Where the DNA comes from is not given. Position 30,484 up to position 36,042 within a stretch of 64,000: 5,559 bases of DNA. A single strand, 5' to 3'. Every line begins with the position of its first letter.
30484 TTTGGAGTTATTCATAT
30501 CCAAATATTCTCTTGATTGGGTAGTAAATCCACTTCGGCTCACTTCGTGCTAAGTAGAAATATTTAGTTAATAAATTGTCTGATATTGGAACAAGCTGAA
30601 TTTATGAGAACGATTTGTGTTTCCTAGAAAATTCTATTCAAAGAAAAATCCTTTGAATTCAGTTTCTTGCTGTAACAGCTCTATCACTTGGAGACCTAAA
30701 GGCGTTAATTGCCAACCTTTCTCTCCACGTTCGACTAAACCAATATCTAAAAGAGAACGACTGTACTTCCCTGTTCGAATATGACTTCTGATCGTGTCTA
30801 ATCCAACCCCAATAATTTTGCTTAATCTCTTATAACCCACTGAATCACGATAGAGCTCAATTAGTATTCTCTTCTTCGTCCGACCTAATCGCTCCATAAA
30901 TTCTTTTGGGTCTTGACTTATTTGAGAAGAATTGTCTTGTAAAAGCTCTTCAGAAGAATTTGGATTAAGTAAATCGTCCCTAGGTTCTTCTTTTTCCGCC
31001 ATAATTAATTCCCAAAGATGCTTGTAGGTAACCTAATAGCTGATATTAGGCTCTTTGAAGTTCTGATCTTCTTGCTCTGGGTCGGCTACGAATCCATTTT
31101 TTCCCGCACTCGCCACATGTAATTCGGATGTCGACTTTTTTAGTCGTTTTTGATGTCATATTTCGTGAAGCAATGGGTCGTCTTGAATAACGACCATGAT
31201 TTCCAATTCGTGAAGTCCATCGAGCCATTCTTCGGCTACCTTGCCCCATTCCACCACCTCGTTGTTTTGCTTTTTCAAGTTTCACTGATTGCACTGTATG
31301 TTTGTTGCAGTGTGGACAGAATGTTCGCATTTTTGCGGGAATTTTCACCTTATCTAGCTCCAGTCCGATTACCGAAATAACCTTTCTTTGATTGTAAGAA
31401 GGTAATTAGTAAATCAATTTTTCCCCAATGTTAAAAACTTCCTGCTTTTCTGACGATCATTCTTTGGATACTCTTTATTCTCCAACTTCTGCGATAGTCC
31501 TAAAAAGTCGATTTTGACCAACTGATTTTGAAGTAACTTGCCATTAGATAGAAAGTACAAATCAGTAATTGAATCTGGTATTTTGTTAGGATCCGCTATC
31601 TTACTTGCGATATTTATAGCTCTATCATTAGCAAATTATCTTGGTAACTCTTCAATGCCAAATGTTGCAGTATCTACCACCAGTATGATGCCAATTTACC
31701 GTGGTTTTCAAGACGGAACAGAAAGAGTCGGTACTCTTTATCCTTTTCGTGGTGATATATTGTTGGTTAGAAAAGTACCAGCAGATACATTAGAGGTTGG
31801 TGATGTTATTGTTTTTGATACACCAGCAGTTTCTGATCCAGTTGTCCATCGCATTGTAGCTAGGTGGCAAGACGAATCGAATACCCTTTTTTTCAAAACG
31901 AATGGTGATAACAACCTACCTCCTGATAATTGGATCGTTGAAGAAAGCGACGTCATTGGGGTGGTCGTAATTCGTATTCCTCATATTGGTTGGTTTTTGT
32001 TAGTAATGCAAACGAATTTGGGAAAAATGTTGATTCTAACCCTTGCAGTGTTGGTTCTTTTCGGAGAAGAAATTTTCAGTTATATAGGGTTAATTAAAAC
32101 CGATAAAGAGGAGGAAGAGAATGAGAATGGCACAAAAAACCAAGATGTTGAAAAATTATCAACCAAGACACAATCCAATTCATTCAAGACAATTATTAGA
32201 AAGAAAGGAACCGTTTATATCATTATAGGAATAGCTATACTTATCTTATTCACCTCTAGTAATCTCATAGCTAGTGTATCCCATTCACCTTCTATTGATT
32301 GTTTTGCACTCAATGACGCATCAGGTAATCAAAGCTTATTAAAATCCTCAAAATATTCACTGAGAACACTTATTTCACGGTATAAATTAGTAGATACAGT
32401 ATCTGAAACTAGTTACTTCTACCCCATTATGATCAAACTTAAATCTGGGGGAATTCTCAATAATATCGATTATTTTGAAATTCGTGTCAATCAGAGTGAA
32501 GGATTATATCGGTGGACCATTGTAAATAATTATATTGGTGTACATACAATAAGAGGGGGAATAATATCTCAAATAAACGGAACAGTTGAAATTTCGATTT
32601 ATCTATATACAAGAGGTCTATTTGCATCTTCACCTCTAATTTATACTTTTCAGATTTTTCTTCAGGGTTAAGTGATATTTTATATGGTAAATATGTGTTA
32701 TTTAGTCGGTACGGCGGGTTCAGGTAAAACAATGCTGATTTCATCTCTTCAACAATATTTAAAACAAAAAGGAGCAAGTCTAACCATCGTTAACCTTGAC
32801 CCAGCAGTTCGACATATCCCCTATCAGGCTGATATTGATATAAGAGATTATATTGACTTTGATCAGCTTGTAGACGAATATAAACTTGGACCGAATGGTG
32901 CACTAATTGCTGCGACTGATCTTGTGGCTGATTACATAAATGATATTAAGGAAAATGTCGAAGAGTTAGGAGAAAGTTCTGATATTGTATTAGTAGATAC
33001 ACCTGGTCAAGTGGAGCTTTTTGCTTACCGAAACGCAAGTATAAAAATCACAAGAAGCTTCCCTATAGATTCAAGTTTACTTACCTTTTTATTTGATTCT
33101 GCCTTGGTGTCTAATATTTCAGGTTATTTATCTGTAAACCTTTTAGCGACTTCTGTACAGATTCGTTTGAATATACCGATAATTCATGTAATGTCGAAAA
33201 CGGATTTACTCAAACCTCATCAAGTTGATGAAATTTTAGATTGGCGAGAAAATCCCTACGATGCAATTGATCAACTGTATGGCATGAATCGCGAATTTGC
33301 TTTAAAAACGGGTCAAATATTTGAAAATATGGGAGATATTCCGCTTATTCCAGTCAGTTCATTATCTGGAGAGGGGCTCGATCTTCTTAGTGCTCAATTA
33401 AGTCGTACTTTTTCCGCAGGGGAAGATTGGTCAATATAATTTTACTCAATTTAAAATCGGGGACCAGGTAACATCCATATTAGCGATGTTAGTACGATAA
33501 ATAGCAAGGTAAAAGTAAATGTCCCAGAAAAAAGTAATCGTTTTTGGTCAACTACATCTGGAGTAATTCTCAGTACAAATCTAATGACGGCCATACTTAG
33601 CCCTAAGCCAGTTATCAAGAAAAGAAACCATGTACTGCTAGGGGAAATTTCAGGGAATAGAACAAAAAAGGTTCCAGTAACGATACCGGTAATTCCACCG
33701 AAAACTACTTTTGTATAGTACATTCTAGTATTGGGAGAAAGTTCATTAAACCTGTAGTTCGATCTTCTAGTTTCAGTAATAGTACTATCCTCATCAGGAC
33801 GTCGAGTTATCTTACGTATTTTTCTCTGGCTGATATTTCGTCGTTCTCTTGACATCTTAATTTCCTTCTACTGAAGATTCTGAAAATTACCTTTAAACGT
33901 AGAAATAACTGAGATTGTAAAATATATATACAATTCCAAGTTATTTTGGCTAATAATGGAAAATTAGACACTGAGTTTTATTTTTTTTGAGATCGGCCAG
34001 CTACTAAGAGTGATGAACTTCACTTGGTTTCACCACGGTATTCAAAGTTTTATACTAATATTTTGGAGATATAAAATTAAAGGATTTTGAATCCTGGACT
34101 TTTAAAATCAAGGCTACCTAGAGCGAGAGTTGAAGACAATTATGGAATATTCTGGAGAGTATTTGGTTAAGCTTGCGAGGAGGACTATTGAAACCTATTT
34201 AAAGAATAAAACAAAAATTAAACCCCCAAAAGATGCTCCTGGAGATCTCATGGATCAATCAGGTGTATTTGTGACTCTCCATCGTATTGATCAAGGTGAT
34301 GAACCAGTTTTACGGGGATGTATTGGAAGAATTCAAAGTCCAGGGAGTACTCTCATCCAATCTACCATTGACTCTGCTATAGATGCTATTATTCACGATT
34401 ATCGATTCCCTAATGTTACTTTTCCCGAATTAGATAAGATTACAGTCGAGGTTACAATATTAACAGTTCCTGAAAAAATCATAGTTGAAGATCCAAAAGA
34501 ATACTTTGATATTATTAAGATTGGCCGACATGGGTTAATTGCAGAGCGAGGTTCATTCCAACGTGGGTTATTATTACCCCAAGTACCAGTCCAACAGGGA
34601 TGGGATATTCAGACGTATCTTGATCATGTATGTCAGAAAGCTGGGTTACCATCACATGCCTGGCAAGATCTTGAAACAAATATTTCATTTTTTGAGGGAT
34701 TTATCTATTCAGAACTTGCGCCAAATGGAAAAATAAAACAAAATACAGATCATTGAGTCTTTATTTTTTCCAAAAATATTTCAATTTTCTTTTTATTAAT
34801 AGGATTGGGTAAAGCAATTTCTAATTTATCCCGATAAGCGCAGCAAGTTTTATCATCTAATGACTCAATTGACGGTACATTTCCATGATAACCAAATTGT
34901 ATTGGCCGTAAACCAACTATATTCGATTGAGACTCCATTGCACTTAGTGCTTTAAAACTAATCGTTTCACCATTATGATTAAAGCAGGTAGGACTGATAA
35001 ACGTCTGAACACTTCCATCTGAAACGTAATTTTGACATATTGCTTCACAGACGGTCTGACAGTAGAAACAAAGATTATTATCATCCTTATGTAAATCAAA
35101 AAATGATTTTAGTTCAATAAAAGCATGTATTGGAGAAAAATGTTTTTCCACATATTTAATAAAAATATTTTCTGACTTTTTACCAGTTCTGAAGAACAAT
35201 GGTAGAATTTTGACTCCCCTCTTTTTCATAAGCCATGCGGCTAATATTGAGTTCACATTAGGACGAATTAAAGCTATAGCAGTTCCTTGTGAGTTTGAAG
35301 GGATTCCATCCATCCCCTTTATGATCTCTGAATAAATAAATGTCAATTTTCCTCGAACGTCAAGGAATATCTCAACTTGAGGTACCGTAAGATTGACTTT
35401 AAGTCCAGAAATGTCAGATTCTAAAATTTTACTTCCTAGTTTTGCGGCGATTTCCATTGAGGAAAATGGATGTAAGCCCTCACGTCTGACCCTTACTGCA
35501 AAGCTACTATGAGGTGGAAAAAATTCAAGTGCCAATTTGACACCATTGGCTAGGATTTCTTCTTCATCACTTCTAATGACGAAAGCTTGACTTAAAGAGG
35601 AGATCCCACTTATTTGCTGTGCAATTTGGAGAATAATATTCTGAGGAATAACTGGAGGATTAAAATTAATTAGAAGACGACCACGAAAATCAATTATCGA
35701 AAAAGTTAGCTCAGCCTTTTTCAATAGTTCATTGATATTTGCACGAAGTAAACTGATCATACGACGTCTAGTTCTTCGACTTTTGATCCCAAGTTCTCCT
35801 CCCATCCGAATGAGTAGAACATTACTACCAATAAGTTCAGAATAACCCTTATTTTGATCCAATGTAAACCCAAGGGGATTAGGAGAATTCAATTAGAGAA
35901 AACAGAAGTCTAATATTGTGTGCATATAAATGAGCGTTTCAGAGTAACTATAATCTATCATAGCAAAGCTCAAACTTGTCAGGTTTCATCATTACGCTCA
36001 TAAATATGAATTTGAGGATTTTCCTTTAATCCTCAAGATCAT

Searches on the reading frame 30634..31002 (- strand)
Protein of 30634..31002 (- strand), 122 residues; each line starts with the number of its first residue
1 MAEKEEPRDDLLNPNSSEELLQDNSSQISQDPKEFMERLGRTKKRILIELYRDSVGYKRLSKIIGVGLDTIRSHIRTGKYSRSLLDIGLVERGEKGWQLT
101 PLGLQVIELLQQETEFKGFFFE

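Call 42: search_protein_families(library=pfam, proteins=[window:30634-31002:-], max_evalue=0.01)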
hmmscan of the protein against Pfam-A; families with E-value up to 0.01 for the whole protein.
window:30634-31002:- (122 aa): 1 family
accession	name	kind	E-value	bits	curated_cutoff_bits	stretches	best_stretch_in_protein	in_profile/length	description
PF05491.19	RuvB_C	-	0.0016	18.8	24.7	1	46-107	14-71/72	RuvB C-terminal winged helix domain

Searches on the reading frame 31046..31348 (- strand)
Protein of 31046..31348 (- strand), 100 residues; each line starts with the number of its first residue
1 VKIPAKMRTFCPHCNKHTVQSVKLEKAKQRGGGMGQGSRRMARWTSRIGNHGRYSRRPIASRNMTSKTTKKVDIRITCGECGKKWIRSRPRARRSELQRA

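Call 56: search_protein_families(library=pfam, proteins=[window:31046-31348:-], max_evalue=0.001)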
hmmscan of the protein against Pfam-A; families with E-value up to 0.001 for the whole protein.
window:31046-31348:- (100 aa): 1 family
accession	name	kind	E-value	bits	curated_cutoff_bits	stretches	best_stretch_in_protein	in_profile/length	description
PF00935.25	Ribosomal_L44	-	1.2e-12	48.4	25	1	16-98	1-76/76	Ribosomal protein L44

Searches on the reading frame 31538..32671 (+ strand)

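Call 42: search_protein_families(library=pfam, proteins=[window:31538-32671:+], max_evalue=0.01)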
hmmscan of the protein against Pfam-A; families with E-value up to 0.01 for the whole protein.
window:31538-32671:+ (377 aa): 1 family
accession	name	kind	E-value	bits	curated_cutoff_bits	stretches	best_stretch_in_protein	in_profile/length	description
PF10502.14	Peptidase_S26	-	0.0075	16.7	22.9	0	22-108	5-79/168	Signal peptidase, peptidase S26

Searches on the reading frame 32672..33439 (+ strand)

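Call 42: search_protein_families(library=pfam, proteins=[window:32672-33439:+], max_evalue=0.01)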
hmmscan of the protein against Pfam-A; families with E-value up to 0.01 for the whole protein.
window:32672-33439:+ (255 aa): 13 families
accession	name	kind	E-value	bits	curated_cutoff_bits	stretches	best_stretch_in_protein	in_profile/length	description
PF03029.23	ATP_bind_1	-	2e-52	178.8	27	1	12-243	2-234/240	Conserved hypothetical ATP binding protein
PF00448.28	SRP54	-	9.3e-06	25.9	22.7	1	8-43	3-38/196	SRP54-type protein, GTPase domain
PF00009.33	GTP_EFTU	-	2.3e-05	24.5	26.5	0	164-241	118-180/188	Elongation factor Tu GTP binding domain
PF13191.12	AAA_16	-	7.1e-05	23.8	32.6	1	7-69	25-85/167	AAA ATPase domain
PF16575.11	CLP1_P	-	0.00025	21.4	26.6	0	13-48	1-36/188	mRNA cleavage and polyadenylation factor CLP1 P-loop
PF01926.29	MMR_HSR1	-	0.0013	19.3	21.9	0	10-174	3-111/113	50S ribosome-binding GTPase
PF09140.17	MipZ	-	0.0041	16.9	20.7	1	16-139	11-136/262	ATPase MipZ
PF13401.12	AAA_22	-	0.0047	17.7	27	1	8-42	7-41/130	AAA domain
PF13479.12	AAA_24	-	0.0049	17.2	27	1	8-114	4-76/195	AAA domain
PF05729.18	NACHT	-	0.0063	16.8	26.7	0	9-34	3-28/167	NACHT domain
PF13604.12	AAA_30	-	0.0072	16.5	27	0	8-38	20-50/191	AAA domain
PF24883.2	NPHP3_N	-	0.0073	17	24.8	0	8-37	24-53/164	Nephrocystin 3, N-terminal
PF03205.20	MobB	-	0.008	16.5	26.6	0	10-40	3-33/133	Molybdopterin guanine dinucleotide synthesis protein B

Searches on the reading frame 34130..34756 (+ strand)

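Call 42: search_protein_families(library=pfam, proteins=[window:34130-34756:+], max_evalue=0.01)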
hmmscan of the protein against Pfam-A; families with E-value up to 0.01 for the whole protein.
window:34130-34756:+ (208 aa): 1 family
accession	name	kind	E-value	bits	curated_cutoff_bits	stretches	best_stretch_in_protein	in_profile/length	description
PF01871.22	AMMECR1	-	3.7e-47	160.4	25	1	13-190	1-165/168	AMMECR1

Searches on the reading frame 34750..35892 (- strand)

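Call 6: search_protein_families(library=pfam, proteins=[window:34750-35892:-])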
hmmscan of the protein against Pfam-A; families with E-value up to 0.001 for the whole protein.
window:34750-35892:- (380 aa): 2 families
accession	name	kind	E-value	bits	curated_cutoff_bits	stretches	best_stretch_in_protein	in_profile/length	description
PF02926.22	THUMP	-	2e-11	44.6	20.6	1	108-188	2-83/84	THUMP domain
PF22025.1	ThiI_fer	-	9.6e-10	39.2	25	1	26-101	2-72/72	ThiI ferredoxin-like domain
